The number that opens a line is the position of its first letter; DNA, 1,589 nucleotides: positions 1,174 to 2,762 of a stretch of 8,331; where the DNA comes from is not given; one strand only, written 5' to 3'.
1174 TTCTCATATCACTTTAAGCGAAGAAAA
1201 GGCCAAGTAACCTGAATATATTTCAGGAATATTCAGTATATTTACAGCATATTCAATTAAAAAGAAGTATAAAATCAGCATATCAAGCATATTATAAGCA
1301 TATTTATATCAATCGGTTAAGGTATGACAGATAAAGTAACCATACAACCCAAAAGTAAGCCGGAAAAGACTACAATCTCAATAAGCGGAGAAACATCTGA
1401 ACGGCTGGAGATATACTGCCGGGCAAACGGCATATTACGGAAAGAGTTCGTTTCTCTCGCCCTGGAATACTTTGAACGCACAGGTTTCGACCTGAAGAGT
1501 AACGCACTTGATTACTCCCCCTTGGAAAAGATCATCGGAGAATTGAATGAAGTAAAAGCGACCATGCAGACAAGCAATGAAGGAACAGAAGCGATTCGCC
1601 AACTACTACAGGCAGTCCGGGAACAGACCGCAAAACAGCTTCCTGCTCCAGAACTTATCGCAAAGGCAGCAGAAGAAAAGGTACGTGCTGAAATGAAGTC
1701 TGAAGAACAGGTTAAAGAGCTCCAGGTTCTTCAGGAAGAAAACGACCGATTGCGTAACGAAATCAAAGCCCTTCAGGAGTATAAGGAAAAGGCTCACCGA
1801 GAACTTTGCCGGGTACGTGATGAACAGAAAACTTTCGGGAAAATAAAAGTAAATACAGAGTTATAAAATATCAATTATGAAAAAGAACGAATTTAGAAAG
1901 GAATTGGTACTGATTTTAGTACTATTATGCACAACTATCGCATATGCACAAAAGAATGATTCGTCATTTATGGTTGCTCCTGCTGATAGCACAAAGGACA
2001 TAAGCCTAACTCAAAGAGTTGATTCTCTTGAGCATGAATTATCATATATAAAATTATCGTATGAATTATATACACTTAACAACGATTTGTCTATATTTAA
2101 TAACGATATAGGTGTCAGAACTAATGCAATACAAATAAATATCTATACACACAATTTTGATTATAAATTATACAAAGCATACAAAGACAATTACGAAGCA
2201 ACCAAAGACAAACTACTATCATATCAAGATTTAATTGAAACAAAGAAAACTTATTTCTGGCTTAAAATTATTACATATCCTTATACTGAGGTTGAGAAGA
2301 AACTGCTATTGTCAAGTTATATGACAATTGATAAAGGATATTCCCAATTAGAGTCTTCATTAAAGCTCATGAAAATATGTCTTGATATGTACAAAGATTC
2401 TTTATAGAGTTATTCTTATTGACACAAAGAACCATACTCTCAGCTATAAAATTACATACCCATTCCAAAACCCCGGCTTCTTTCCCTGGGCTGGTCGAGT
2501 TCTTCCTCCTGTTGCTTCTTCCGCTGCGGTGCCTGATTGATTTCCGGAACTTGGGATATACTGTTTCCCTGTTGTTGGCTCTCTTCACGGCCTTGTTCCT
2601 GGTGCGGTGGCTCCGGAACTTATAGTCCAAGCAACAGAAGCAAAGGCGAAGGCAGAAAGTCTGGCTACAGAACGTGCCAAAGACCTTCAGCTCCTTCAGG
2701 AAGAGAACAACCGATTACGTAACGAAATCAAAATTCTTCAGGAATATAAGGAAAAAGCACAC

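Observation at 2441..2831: Recombination scar: diverged 3' ends of a second relaxase and a second RHH gene fused tail to tail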

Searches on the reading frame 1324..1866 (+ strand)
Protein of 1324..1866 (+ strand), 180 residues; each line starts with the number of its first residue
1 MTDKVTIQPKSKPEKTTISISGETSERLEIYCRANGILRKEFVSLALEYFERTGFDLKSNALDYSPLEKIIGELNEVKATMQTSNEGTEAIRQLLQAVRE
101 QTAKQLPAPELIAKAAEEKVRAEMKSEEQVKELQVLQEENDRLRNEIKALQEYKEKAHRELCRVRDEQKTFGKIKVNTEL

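Call 17: search_protein_families(library=pfam, proteins=[window:1324-1866:+], max_evalue=0.01)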
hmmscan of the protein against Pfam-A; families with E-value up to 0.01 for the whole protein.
window:1324-1866:+ (180 aa): 1 family
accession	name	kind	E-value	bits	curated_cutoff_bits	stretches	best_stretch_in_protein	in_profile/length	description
PF15960.10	DUF4763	-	2.1e-05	24.3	30.1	1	32-167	1-128/236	Domain of unknown function (DUF4763)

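Call 67: search_protein_families(library=ncbifam, proteins=[window:1324-1866:+], max_evalue=0.001)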
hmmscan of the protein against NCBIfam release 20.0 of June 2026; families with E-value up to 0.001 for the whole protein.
window:1324-1866:+ (180 aa): 1 family
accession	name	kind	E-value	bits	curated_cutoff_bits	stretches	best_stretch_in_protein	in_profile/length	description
NF041200.1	mob_BfmA_Nterm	domain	7.1e-07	29.3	24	1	16-60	2-46/81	BfmA/BtgA family mobilization protein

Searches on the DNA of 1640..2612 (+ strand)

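Call 16: search_dna_similar(query=window:1640-2612:+, collection=plasmids, mode=distant, max_rows=40)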
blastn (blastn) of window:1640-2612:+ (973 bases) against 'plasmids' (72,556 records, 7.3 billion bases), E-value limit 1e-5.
Records with a match: 38; places in all: 51; records where one place covers at least 80% of the query: 0.
Best place of each record, by identity: 95-99% 1; 90-95% 6; 80-90% 30; 60-80% 1.
By first word of the organism name: Bacteroides 19; Phocaeicola 9; uncultured 5; Parabacteroides 5.
By predicted mobility (MOB-suite, as given by PLSDB): mobilizable 35; non-mobilizable 3.
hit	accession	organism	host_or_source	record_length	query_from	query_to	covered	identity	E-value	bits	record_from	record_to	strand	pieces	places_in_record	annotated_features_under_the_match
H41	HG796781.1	uncultured bacterium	-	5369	1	969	41%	87.9%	5e-67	497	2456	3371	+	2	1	CDS (x2)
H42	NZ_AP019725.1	Bacteroides uniformis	Homo sapiens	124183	110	954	27%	88.8%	4e-43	350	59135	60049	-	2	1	cyclase family protein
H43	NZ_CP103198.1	Phocaeicola vulgatus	Homo sapiens,cell culture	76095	110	954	27%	88.8%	4e-43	350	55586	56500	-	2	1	cyclase family protein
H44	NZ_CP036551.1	Bacteroides fragilis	Homo sapiens,blood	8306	6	245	25%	88.9%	8e-84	318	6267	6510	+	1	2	hypothetical protein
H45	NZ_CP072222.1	Bacteroides uniformis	Homo sapiens,cultured bacterial ...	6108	1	223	23%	95.1%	4e-94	353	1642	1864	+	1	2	BfmA/BtgA family mobilization protein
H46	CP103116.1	Bacteroides ovatus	Homo sapiens,cell culture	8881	1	232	24%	91.4%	5e-86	326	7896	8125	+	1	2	hypothetical protein | Eco47II family restriction endonuclease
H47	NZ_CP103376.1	Bacteroides thetaiotaomicron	Homo sapiens,cell culture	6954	1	232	24%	90.5%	3e-83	317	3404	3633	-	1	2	hypothetical protein | Eco47II family restriction endonuclease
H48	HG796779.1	uncultured bacterium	-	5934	1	223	23%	94.2%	2e-91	344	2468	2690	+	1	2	CDS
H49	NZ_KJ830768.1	Bacteroides fragilis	-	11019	1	223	23%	94.2%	2e-91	344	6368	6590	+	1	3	BfmA/BtgA family mobilization protein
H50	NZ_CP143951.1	Parabacteroides distasonis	Homo sapiens,cell culture,fecal sample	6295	1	223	23%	92.8%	1e-87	331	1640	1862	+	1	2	BfmA/BtgA family mobilization protein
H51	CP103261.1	Bacteroides fragilis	Homo sapiens,cell culture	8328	1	225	23%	89.8%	6e-79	303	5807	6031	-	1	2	hypothetical protein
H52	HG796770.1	uncultured bacterium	-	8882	1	227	23%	88.1%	1e-74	288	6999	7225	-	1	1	CDS (x2)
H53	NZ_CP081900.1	Bacteroides salyersiae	Homo sapiens,Abscess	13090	1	227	23%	87.7%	2e-73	284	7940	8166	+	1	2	hypothetical protein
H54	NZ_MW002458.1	Bacteroides fragilis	-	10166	1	220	23%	83.6%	8e-59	235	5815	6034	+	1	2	BfmA/BtgA family mobilization protein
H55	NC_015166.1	Phocaeicola salanitronis DSM 18170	cecum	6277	1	220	23%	83.6%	8e-59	235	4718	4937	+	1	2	BfmA/BtgA family mobilization protein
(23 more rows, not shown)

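Call 18: get_annotated_region(hit=H42, flank=6000)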
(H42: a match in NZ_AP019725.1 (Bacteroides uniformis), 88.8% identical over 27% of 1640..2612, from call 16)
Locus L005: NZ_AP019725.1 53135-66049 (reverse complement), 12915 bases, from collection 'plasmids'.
description: Bacteroides uniformis strain NBRC 113350 plasmid pBUN1, complete sequence
organism: Bacteroides uniformis (NCBI taxid 820)
taxonomy: Bacteria; Bacteroidota; Bacteroidia; Bacteroidales; Bacteroidaceae; Bacteroides; Bacteroides uniformis
host: -; source: Homo sapiens; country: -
typing (MOB-suite, as given by PLSDB): mobilizable; relaxase MOBV
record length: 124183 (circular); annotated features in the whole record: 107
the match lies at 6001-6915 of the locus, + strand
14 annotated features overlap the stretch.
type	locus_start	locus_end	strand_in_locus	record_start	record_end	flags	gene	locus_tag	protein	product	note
CDS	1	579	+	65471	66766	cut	-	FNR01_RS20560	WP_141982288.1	hypothetical protein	-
CDS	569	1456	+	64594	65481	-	-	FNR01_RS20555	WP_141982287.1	hypothetical protein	-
CDS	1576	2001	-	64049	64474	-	-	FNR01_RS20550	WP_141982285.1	hypothetical protein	-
CDS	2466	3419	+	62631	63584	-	-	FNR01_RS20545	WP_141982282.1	hypothetical protein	-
CDS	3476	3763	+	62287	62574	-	-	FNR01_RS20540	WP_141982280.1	HU family DNA-binding protein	GO:0030261 - chromosome condensation [Evidence IEA]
CDS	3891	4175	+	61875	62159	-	-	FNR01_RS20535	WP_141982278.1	hypothetical protein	-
CDS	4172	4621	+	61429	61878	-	umuD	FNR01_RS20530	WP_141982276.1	translesion error-prone DNA polymerase V autoproteolytic subunit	-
CDS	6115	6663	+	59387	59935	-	-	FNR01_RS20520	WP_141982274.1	cyclase family protein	GO:0019441 - tryptophan catabolic process to kynurenine [Evidence IEA]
CDS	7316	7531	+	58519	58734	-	-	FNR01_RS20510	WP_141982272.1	winged helix-turn-helix domain-containing protein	-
CDS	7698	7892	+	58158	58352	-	-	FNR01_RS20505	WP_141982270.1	hypothetical protein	-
CDS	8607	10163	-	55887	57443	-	-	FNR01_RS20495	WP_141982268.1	sulfatase-like hydrolase/transferase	-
CDS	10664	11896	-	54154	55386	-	-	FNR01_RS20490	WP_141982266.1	family 43 glycosylhydrolase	GO:0005975 - carbohydrate metabolic process [Evidence IEA]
CDS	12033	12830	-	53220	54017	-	-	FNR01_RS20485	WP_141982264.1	family 16 glycosylhydrolase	-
CDS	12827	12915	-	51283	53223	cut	-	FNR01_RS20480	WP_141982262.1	agarase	-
